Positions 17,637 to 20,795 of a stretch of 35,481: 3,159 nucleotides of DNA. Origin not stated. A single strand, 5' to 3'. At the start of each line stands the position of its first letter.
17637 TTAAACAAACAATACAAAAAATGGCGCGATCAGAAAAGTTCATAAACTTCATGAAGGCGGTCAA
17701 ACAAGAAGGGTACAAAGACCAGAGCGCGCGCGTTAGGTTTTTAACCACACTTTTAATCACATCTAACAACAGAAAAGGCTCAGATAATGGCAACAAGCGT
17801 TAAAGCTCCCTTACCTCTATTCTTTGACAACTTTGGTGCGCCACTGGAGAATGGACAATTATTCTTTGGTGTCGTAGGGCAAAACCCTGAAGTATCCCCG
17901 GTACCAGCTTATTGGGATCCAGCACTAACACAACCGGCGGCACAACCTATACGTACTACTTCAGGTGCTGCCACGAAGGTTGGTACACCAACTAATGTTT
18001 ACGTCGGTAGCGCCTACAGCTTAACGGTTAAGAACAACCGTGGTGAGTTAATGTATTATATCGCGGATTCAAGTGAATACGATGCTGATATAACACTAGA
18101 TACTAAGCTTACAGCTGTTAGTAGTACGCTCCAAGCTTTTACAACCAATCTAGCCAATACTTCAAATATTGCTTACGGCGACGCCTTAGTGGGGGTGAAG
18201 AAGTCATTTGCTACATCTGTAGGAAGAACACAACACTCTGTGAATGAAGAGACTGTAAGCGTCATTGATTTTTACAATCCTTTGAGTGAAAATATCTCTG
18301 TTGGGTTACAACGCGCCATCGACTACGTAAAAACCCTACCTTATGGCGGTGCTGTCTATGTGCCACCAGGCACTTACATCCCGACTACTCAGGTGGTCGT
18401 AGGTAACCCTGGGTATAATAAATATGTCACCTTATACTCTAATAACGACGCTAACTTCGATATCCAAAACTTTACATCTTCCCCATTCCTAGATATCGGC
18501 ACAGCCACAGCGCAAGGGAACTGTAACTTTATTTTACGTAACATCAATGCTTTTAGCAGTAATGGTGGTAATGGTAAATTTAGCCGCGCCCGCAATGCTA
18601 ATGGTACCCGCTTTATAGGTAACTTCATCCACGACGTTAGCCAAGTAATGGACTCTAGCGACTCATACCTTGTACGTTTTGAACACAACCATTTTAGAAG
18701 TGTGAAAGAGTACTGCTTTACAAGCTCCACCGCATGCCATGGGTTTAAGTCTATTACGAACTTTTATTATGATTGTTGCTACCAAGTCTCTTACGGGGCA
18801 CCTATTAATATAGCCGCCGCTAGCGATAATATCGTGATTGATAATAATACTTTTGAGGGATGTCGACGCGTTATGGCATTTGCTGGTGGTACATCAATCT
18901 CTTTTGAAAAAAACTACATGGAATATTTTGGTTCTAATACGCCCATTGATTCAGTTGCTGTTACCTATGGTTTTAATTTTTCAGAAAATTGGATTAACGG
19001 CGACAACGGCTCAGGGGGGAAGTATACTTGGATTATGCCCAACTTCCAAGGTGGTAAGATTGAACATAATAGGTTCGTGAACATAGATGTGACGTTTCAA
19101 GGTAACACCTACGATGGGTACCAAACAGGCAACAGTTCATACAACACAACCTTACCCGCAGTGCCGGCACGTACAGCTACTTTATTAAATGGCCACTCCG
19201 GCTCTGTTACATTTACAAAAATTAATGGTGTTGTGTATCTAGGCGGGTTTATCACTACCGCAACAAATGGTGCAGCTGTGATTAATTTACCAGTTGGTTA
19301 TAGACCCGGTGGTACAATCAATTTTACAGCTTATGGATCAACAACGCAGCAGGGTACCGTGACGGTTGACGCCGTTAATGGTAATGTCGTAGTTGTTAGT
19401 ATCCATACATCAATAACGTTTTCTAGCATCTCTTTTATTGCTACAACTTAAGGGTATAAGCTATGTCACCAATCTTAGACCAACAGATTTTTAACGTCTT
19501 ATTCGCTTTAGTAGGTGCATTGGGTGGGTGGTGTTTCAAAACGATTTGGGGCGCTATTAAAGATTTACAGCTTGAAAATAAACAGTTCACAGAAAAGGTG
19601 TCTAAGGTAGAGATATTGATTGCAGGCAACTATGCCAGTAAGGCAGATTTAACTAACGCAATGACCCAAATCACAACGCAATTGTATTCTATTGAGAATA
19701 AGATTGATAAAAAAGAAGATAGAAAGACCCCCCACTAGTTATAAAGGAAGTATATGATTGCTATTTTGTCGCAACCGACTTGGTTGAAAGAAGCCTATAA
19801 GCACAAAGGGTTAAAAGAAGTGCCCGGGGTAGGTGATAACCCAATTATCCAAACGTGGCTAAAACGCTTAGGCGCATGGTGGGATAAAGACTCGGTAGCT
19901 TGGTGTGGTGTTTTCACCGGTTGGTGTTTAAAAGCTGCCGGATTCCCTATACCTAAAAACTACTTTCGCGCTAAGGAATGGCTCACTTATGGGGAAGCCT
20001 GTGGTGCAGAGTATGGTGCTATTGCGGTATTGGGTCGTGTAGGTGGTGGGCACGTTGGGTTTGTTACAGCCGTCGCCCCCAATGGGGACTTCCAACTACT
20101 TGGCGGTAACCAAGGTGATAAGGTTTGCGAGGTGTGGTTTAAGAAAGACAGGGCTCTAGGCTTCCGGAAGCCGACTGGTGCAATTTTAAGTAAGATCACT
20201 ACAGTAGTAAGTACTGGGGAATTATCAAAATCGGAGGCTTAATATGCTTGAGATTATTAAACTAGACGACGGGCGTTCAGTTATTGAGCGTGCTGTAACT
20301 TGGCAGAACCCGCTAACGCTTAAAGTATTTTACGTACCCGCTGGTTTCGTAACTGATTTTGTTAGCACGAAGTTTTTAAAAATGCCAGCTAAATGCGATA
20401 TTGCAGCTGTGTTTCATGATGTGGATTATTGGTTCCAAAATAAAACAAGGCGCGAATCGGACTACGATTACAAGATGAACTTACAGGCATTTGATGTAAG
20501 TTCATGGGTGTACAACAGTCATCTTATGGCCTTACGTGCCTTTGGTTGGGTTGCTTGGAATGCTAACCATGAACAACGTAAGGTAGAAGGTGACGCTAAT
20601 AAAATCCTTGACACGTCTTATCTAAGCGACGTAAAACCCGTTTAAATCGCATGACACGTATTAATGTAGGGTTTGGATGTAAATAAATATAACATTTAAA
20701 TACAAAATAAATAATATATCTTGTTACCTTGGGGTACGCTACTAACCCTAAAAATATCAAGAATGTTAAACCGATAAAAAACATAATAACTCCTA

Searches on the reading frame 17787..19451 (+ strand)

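Call 67: search_protein_families(library=phrogs, proteins=[window:17787-19451:+], max_evalue=0.001)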
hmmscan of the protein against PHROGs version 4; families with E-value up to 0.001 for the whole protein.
window:17787-19451:+ (554 aa): 6 families
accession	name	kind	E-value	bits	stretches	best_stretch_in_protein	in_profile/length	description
phrog_28781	-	tail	2e-11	43.7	1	86-204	97-220/644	tail spike protein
phrog_28871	-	unknown function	6.1e-11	41.8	1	117-205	206-294/946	-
phrog_21710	-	unknown function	3.3e-10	39.8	1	119-204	115-199/654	-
phrog_20231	-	tail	9.1e-09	35.4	1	91-240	118-250/691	tail protein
phrog_3285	-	tail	2.5e-07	30.9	1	443-546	364-476/491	minor tail protein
phrog_3639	-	tail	1.3e-06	28.9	1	427-543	333-460/474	minor tail protein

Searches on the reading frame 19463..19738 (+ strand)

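Call 67: search_protein_families(library=phrogs, proteins=[window:19463-19738:+], max_evalue=0.001)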
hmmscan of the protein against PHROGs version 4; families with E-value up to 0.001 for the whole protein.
window:19463-19738:+ (91 aa): 2 families
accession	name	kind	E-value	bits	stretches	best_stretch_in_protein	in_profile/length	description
phrog_462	-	other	9.4e-12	46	1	4-88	8-97/101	lipoprotein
phrog_12220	-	unknown function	5.4e-08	33.9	1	39-83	25-71/89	-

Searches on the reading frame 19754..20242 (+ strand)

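Call 67: search_protein_families(library=phrogs, proteins=[window:19754-20242:+], max_evalue=0.001)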
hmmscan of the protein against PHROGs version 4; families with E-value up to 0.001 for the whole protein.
window:19754-20242:+ (162 aa): 1 family
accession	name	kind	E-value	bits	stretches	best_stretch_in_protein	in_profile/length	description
phrog_1259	-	tail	1.7e-31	109.9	1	6-147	987-1136/1179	baseplate hub subunit and tail lysozyme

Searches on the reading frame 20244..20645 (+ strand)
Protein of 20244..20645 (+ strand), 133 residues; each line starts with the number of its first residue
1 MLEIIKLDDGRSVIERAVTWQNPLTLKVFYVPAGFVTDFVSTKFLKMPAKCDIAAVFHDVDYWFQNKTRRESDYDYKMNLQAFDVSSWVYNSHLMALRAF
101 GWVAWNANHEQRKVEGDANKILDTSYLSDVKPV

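Call 67: search_protein_families(library=phrogs, proteins=[window:20244-20645:+], max_evalue=0.001)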
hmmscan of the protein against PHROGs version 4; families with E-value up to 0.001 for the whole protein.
window:20244-20645:+ (133 aa): 1 family
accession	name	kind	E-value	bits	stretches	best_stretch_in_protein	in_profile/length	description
phrog_1158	-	tail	2.5e-11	44.6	1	7-115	19-141/205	tail assembly chaperone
